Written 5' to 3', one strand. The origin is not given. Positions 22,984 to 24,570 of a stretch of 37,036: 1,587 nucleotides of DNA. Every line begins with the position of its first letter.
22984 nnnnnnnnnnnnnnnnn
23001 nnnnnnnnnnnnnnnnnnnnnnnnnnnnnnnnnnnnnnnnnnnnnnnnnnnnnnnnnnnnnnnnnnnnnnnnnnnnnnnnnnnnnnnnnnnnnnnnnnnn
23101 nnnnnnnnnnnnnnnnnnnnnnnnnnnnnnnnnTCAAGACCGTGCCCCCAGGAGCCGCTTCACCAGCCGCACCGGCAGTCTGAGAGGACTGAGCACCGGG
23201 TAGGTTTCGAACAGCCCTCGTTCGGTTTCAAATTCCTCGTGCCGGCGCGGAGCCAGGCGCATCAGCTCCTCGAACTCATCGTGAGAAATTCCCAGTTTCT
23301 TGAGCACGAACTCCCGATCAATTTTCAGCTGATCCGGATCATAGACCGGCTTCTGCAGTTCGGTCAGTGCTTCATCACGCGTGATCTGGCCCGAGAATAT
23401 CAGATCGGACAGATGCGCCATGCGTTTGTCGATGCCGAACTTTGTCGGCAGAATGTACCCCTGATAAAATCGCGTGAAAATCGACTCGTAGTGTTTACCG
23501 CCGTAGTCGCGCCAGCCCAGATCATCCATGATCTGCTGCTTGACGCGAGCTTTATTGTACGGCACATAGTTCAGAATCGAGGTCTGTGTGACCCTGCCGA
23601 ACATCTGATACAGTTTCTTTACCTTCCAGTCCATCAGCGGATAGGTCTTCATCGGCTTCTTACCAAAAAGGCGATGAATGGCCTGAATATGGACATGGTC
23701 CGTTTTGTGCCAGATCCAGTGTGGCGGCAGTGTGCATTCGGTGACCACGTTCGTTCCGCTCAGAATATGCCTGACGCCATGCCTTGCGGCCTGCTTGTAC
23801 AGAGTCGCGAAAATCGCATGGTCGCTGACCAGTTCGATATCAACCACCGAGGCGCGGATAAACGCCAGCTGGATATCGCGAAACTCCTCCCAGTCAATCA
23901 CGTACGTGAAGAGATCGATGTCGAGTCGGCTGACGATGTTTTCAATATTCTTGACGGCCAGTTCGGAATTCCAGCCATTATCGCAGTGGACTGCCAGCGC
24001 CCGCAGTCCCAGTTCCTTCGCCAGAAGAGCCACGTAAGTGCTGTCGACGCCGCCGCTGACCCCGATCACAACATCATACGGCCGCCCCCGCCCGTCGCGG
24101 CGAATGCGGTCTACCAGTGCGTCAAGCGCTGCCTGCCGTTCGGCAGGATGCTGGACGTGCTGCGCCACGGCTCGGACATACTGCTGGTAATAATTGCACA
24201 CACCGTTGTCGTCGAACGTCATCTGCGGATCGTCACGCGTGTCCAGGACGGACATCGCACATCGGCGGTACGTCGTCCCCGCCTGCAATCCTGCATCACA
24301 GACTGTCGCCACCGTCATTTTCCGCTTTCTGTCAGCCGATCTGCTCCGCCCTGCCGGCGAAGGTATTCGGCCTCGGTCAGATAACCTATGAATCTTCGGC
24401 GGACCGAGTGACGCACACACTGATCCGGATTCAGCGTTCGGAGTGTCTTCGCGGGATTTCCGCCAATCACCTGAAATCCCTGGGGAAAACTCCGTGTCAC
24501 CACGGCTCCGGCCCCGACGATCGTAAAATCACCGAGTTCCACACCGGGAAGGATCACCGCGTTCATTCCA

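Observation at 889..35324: Candidate coupled system: a PEP-CTERM/exosortase sorting module facing a Wzm/Wzt glycan operon that carries its own EpsI paralog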

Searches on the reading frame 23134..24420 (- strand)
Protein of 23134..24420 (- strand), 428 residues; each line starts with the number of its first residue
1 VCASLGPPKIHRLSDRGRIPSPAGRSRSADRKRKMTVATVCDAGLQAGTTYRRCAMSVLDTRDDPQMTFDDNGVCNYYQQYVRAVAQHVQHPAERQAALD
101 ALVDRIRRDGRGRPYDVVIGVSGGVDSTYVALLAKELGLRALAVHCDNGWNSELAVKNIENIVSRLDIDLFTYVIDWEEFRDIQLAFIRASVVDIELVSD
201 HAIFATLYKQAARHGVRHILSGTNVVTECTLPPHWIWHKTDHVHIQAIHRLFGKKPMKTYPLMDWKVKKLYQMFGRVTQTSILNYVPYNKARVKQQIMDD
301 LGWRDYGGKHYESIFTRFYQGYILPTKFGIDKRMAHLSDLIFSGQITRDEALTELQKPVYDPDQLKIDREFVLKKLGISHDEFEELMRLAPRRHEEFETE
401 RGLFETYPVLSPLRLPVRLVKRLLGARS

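Call 6: search_protein_families(library=pfam, proteins=[window:23134-24420:-], max_evalue=0.0001)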
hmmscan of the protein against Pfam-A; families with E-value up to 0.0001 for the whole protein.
window:23134-24420:- (428 aa): 2 families
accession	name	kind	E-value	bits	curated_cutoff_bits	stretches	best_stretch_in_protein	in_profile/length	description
PF02540.23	NAD_synthase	-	1.3e-05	24.9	21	1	116-175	20-81/242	NAD synthase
PF00733.27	Asn_synthase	-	4e-05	23.9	21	1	121-222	24-125/354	Asparagine synthase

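Call 40: search_protein_families(library=pfam, proteins=[window:23134-24420:-], max_evalue=5)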
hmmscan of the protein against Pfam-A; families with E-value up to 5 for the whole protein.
window:23134-24420:- (428 aa): 7 families
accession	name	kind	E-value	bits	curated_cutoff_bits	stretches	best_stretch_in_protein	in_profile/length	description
PF02540.23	NAD_synthase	-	1.3e-05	24.9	21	1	116-175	20-81/242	NAD synthase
PF00733.27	Asn_synthase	-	4e-05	23.9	21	1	121-222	24-125/354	Asparagine synthase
PF06508.19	QueC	-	0.00031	20.8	22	1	117-176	2-61/210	Queuosine biosynthesis protein QueC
PF01507.26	PAPS_reduct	-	0.0031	18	22.5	1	117-174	2-59/175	Phosphoadenosine phosphosulfate reductase domain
PF03054.22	tRNA_Me_trans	-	0.0055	16.8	20.6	1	117-162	3-47/202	tRNA methyl transferase HUP domain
PF01171.26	ATP_bind_3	-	0.0057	16.8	27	1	117-179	2-70/182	PP-loop family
PF01133.22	ER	-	0.062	13.9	25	1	267-301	60-94/98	Enhancer of rudimentary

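Call 52: search_protein_families(library=ncbifam, proteins=[window:23134-24420:-], max_evalue=0.01)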
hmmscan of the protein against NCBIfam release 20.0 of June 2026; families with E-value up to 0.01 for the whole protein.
window:23134-24420:- (428 aa): 11 families
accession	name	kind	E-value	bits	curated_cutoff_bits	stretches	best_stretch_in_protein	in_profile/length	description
TIGR03573.1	WbuX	subfamily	1.2e-80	271.5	203.2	1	54-387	4-343/344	N-acetyl sugar amidotransferase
TIGR00268.2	TIGR00268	equivalog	5.8e-08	32.3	150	1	116-225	15-121/259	ATP-dependent sacrificial sulfur transferase LarE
NF010587.0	PRK13980.1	equivalog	9.5e-07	28.3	255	1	94-175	10-94/267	NAD+ synthase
TIGR00884.1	guaA_Cterm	equivalog_domain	6.3e-05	22.4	338.75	1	103-172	7-76/310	glutamine-hydrolyzing GMP synthase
TIGR00552.1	nadE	equivalog_domain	0.00015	21.1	63.65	1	116-175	24-86/251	NAD(+) synthase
TIGR02432.1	lysidine_TilS_N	equivalog_domain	0.00019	21.4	93.6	1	117-182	2-73/189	tRNA lysidine(34) synthetase TilS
NF006351.0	PRK08576.1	equivalog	0.00021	20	290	1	115-173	235-293/436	hypothetical protein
NF010588.0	PRK13981.1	equivalog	0.00025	19.6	479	1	90-175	260-348/546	NAD+ synthase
NF000848.1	PRK00074.1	equivalog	0.00042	19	400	1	79-170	181-272/512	glutamine-hydrolyzing GMP synthase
NF001138.1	PRK00143.1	equivalog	0.00088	18.3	284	1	117-148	2-33/345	tRNA 2-thiouridine(34) synthase MnmA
TIGR01536.1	asn_synth_AEB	equivalog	0.0012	17.9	267.1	1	117-222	255-361/517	asparagine synthase (glutamine-hydrolyzing)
